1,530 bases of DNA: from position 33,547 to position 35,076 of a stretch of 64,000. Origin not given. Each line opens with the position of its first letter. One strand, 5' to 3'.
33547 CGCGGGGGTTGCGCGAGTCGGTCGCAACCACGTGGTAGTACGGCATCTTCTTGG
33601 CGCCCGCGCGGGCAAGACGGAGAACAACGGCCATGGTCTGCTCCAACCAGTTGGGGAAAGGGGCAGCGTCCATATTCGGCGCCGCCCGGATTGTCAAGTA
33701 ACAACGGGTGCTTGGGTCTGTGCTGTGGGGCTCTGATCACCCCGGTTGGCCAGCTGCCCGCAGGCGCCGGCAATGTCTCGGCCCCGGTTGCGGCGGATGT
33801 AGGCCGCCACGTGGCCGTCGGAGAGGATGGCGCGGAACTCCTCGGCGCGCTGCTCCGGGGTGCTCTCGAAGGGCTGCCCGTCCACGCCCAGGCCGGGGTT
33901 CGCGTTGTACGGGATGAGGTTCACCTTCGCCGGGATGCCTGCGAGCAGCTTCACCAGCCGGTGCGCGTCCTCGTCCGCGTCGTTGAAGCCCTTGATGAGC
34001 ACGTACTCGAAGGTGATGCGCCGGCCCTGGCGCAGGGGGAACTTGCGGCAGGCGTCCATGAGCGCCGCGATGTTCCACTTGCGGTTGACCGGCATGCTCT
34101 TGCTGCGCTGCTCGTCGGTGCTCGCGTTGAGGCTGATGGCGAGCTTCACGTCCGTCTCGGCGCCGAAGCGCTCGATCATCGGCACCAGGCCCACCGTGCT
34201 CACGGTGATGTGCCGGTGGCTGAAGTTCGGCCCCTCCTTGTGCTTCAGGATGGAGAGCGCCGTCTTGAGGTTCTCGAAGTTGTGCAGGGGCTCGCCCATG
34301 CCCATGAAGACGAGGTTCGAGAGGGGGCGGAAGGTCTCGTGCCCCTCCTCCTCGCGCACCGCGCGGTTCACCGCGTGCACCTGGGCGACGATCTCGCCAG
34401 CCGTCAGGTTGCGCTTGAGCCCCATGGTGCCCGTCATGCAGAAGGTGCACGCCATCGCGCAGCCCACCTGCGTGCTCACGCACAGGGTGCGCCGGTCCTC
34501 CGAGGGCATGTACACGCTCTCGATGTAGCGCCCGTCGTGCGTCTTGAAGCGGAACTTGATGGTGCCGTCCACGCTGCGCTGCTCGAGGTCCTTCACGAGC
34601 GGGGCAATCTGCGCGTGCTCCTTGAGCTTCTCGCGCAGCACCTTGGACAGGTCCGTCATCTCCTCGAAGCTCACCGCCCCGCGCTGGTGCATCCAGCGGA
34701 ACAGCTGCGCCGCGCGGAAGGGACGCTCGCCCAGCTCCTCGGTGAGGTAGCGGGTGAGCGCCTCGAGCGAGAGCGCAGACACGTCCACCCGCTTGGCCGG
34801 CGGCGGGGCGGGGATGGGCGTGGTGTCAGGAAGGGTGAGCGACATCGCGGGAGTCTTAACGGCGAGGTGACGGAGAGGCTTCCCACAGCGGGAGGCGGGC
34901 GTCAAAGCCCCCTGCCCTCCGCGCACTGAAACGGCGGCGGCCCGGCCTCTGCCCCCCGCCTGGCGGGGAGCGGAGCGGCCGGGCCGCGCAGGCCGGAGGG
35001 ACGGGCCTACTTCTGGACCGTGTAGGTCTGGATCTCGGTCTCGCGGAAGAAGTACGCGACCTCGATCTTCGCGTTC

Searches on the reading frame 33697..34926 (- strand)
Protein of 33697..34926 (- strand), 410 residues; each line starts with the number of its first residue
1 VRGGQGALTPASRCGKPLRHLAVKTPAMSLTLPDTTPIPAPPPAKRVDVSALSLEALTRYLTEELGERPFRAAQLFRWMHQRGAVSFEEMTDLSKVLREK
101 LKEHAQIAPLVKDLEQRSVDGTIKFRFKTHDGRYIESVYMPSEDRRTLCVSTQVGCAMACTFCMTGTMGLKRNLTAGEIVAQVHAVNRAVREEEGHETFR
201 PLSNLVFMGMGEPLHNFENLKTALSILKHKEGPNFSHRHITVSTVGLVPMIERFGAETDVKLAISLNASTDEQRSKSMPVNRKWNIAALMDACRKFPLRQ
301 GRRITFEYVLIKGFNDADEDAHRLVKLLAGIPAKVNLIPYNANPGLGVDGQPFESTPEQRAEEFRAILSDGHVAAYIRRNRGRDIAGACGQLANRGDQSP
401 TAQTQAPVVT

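Call 52: search_protein_families(library=pfam, proteins=[window:33697-34926:-], max_evalue=0.00001)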
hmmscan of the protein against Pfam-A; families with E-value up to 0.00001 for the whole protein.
window:33697-34926:- (410 aa): 2 families
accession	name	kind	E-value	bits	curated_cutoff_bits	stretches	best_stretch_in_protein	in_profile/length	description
PF21016.3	RlmN_N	-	1.3e-20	73.3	24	1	51-107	5-60/60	Ribosomal RNA large subunit methyltransferase N-terminal domain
PF04055.27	Radical_SAM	-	1.3e-16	61.6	29.5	1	151-324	2-165/166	Radical SAM superfamily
